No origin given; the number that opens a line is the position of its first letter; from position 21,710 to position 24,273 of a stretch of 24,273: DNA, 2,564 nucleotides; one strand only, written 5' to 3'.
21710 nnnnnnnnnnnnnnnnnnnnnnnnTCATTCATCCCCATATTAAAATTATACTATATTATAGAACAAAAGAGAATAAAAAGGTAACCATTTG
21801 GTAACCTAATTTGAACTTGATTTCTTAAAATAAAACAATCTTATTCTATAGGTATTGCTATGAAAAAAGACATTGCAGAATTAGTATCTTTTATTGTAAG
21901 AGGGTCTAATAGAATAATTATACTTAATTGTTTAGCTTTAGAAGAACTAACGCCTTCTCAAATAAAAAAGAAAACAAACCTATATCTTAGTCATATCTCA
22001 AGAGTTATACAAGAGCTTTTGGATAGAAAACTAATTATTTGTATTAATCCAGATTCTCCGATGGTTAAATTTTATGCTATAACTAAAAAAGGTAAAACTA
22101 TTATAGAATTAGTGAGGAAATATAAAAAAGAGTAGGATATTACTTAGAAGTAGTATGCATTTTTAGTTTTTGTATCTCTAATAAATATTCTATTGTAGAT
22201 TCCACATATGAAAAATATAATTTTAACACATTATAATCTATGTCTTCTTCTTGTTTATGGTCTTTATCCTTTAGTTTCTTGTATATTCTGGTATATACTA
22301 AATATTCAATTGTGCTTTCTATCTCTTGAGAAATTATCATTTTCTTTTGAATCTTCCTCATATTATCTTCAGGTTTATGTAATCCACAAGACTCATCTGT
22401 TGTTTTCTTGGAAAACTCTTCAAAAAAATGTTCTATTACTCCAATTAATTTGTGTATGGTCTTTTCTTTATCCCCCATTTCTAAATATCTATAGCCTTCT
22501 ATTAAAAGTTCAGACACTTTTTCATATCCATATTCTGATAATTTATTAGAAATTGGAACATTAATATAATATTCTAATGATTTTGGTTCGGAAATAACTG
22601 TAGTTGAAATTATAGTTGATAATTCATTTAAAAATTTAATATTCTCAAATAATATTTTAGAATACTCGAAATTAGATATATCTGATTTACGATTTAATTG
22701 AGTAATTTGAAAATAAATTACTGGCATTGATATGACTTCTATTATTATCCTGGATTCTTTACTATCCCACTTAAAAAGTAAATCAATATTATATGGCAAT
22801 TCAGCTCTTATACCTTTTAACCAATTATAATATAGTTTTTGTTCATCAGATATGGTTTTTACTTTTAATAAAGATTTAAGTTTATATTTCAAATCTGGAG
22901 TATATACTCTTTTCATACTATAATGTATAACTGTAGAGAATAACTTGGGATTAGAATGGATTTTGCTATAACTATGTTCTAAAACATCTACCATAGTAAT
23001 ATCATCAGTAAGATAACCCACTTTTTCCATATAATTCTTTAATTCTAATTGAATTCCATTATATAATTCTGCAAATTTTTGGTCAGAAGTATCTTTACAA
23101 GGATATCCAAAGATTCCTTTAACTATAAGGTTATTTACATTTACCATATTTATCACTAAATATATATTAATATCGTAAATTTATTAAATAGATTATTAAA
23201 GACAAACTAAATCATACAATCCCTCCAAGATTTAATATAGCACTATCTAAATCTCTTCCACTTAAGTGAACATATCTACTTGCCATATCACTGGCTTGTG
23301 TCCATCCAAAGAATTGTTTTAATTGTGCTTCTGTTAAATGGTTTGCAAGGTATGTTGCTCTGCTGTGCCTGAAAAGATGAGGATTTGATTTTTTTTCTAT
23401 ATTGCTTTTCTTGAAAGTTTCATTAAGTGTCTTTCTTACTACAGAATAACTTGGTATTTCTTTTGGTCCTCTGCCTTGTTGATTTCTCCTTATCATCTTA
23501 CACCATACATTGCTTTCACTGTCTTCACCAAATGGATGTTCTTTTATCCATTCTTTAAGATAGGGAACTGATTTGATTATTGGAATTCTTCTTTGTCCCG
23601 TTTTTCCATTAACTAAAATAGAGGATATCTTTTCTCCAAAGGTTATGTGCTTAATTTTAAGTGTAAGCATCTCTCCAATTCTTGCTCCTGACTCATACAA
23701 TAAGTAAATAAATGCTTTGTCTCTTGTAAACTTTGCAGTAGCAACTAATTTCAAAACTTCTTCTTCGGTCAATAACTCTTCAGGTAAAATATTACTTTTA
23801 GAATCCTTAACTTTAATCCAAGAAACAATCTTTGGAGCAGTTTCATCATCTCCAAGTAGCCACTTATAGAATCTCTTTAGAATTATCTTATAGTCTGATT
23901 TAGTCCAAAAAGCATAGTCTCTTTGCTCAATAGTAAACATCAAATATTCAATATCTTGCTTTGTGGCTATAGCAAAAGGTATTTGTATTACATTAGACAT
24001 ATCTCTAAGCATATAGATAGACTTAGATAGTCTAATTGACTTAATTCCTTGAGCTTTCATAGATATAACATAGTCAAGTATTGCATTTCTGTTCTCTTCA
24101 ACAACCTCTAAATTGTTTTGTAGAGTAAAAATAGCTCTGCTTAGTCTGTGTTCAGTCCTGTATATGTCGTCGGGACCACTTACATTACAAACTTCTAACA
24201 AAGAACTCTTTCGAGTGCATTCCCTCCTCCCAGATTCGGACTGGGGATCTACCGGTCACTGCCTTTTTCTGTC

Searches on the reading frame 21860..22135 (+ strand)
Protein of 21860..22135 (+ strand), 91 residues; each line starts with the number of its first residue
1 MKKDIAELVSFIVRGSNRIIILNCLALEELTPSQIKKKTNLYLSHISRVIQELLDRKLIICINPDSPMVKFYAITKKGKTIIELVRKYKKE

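Call 12: search_protein_families(library=pfam, proteins=[window:21860-22135:+], max_evalue=0.01)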
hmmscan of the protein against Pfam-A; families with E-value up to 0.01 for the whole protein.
window:21860-22135:+ (91 aa): 4 families
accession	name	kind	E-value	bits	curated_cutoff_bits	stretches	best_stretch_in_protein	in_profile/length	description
PF14947.12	HTH_45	-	6.8e-07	29.7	25.5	1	21-90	11-74/77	Winged helix-turn-helix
PF25213.1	HVO_A0261_N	-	3.8e-05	23.9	35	1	9-87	4-76/86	HVO_A0261 N-terminal domain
PF13463.12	HTH_27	-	0.00069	20.3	22.2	1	18-78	5-68/68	Winged helix DNA-binding domain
PF02002.24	TFIIE_alpha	-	0.0023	18.2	22.9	1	8-62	2-60/105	TFIIE alpha subunit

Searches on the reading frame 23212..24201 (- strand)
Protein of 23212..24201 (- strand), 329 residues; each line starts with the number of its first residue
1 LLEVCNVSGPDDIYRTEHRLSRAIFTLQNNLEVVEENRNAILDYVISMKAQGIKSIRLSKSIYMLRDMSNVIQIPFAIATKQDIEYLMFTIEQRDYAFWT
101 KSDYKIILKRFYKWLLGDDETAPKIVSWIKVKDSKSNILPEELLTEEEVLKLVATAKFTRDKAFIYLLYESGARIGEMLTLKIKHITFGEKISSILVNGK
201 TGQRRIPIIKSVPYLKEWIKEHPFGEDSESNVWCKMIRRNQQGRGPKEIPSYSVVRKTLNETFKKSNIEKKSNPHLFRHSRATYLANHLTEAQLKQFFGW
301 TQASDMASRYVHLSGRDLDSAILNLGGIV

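Call 11: find_encoding_contigs(protein=window:23212-24201:-, flank=10000, max_places=6)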
Protein window:23212-24201:- (329 aa): 3 contigs read that carry it; 1 place shown.
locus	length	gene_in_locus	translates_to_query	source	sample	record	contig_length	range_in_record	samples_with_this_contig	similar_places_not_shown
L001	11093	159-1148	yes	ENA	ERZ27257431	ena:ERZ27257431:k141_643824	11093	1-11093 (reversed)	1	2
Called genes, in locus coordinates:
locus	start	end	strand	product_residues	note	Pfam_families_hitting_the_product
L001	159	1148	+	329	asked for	PF00589:Phage_integrase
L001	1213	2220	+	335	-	-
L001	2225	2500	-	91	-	PF14947:HTH_45 (weak)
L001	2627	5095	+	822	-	PF13588:HSDR_N_2, PF07669:Eco57I, PF02384:N6_Mtase, PF01170:UPF0020 (weak), PF20473:MmeI_Mtase (weak), PF01420:Methylase_S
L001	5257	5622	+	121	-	-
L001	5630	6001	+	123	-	-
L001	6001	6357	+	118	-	-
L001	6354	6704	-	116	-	PF05635:23S_rRNA_IVP, PF22296:bAvd (weak)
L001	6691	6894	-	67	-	-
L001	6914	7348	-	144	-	-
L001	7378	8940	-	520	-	-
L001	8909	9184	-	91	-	-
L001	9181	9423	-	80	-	-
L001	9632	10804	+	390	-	-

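Call 42: list_cluster_members(proteins=[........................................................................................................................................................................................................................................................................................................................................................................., window:13346-13465:-, window:23212-24201:-])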
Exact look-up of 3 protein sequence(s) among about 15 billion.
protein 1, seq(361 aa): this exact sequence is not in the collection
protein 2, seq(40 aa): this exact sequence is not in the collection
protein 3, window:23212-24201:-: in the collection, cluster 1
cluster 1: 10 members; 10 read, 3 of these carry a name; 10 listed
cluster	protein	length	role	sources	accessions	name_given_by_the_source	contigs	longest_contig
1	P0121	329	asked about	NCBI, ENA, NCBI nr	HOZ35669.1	MAG TPA: site-specific integrase [archaeon] | site-specific integrase [archaeon]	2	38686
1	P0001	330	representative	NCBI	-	-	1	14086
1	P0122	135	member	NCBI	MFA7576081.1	MAG: hypothetical protein WCY27_02415, partial [archaeon]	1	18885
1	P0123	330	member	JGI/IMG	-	integrase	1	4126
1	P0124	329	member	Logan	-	-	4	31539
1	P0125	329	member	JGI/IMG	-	-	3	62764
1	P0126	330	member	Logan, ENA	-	-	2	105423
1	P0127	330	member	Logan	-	-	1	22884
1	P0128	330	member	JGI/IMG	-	-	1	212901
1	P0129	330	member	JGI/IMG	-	-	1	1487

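Call 73: search_dna_similar(query=window:23212-24201:-, collection=phages, mode=protein, max_evalue=0.001, max_rows=15)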
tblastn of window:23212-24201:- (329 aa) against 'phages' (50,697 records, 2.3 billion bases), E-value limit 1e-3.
Records with a match: 37; places in all: 37; records where one place covers at least 80% of the query: 7.
Best place of each record, by identity: <60% 37.
By first word of the organism name: Bacteriophage 9; Halorubrum 5; Bacillus 4; Listeria 3; Polaribacter 2; Acinetobacter 2; Salmonella 2; Pleomorphic 1; Geoglobus 1; Terrisporobacter 1; and 7 more.
By host as written in the record: - 13; Listeria monocytogenes 3; Polaribacter sp. AHE13PA 2; Bacillus thuringiensis BGSC 4AJ1 2; Halorubrum sp. 2; Homo sapiens 2; Archaeoglobus sp. JdFR-37 1; Geoglobus acetivorans strain SBH6 1; and 11 more.
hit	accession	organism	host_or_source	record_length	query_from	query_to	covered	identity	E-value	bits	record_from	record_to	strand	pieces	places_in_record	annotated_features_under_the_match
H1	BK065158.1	Pleomorphic virus ThalV2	Archaeoglobus sp. JdFR-37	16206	32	328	90%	39.1%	5e-54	196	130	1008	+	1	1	xerC: tyrosine recombinase XerC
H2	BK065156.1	Geoglobus acetivorans pleomorphic virus 1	Geoglobus acetivorans strain SBH6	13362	37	328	89%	38.4%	1e-55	200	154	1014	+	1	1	integrase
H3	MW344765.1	Halorubrum virus Humcor1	Halorubrum coriense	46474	20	328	94%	26.5%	5e-21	100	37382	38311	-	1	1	int: integrase family protein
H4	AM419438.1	Halorubrum virus BJ1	hypersaline lake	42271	20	328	94%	24.9%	4e-18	91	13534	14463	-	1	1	hypothetical protein (x2)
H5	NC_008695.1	Halorubrum virus BJ1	hypersaline lake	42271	20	328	94%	24.9%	4e-18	91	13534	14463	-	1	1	hypothetical protein | tyrosine-type recombinase/integrase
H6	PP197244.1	Terrisporobacter phage TPELB_ph1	Terrisporobacter petrolearius ELB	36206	39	318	85%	24.2%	1e-5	53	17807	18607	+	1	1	integrase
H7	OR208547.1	Bacillus phage phi18-2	Bacillus subtilis 18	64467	102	318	66%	27.8%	2e-6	56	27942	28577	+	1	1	tyrosine-type recombinase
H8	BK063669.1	Caudoviricetes sp. vir524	Methanomicrobiales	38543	153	328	53%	33.1%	5e-25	111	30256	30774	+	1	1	integrase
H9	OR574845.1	Clostridium phage phiCs5676-1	[Clostridium] scindens DSM 5676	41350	24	287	80%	21.8%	1e-4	50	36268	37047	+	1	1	integrase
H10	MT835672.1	Bacteriophage sp.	human fecal samples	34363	74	285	64%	25.2%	8e-4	47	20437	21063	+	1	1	record has no annotation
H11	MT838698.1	Bacteriophage sp.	human fecal samples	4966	76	285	64%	24.3%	3e-4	49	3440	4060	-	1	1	record has no annotation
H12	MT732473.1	Polaribacter phage Leef_1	Polaribacter sp. AHE13PA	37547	160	323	50%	29.3%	4e-7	58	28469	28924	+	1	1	integrase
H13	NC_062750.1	Polaribacter phage Leef_1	Polaribacter sp. AHE13PA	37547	160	323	50%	29.3%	4e-7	58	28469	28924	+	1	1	integrase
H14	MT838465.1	Bacteriophage sp.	human fecal samples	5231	108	285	54%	26.9%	1e-6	56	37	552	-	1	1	record has no annotation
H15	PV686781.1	Alicyclobacillus phage MMB025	Alicyclobacillus acidoterrestris MMB007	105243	159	322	50%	28.8%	2e-4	49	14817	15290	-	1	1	integrase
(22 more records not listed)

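Call 74: search_dna_similar(query=window:23212-24201:-, collection=plasmids, mode=protein, max_evalue=0.001, max_rows=15)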
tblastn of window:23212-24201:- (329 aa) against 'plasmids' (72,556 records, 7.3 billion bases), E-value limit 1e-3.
Records with a match: 146; places in all: 157; records where one place covers at least 80% of the query: 4.
Best place of each record, by identity: <60% 146.
By first word of the organism name: Bacillus 46; Providencia 11; Priestia 7; Proteus 7; Staphylococcus 6; Halobacterium 6; Escherichia 5; Cytobacillus 4; Peribacillus 4; Moellerella 3; and 40 more.
By predicted mobility (MOB-suite, as given by PLSDB): non-mobilizable 105; conjugative 29; mobilizable 12.
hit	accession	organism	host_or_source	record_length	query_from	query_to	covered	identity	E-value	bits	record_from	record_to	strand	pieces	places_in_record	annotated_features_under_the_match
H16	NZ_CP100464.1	Salinigranum marinum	cell culture,Saline soil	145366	20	326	93%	37.7%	2e-44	169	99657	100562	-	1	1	tyrosine-type recombinase/integrase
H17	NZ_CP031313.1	Halobellus limi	Cell culture,Taibei marine solar ...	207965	7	325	97%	36.3%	3e-42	163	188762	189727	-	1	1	tyrosine-type recombinase/integrase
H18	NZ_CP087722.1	Halalkaliarchaeum sp. AArc-CO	Kulunda Steppe hypersaline lake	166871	17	326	88%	37.4%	2e-40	192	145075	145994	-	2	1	site-specific integrase | phage integrase N-terminal SAM-like domain-containing protein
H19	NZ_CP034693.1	Halorubrum sp. BOL3-1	-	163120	11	316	93%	26.0%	2e-13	79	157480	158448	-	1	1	site-specific integrase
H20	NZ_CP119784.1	Haladaptatus sp. YSMS36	cell culture,sediment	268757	70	317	75%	26.1%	3e-10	69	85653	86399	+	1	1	tyrosine-type recombinase/integrase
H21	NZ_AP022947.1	Bacillus cereus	-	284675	110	318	64%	29.5%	1e-6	58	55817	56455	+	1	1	none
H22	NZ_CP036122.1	Bacillus mycoides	cell culture,soil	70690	110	318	64%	29.5%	2e-6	57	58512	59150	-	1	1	tyrosine-type recombinase/integrase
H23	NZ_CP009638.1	Bacillus cereus 03BB108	Dust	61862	110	318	64%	29.5%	2e-6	57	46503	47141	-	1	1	tyrosine-type recombinase/integrase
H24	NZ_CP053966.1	Bacillus cereus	-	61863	110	318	64%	29.5%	2e-6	57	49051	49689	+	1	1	tyrosine-type recombinase/integrase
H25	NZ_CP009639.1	Bacillus cereus 03BB108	Dust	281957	110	318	64%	29.5%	2e-6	57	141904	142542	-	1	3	tyrosine-type recombinase/integrase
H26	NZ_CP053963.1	Bacillus cereus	-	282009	110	318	64%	29.5%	2e-6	57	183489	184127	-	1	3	tyrosine-type recombinase/integrase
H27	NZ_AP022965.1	Bacillus cereus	-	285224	110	318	64%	29.5%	2e-6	57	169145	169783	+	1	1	tyrosine-type recombinase/integrase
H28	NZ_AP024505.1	Bacillus cereus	-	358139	110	318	64%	29.5%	2e-6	57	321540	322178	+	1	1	tyrosine-type recombinase/integrase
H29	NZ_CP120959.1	Bacillus cereus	Moschus berezovskii,liver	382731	110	318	64%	29.5%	2e-6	57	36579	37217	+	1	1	tyrosine-type recombinase/integrase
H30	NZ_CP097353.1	Bacillus cereus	pure culture,oil contaminated soil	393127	110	318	64%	29.5%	2e-6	57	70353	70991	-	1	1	tyrosine-type recombinase/integrase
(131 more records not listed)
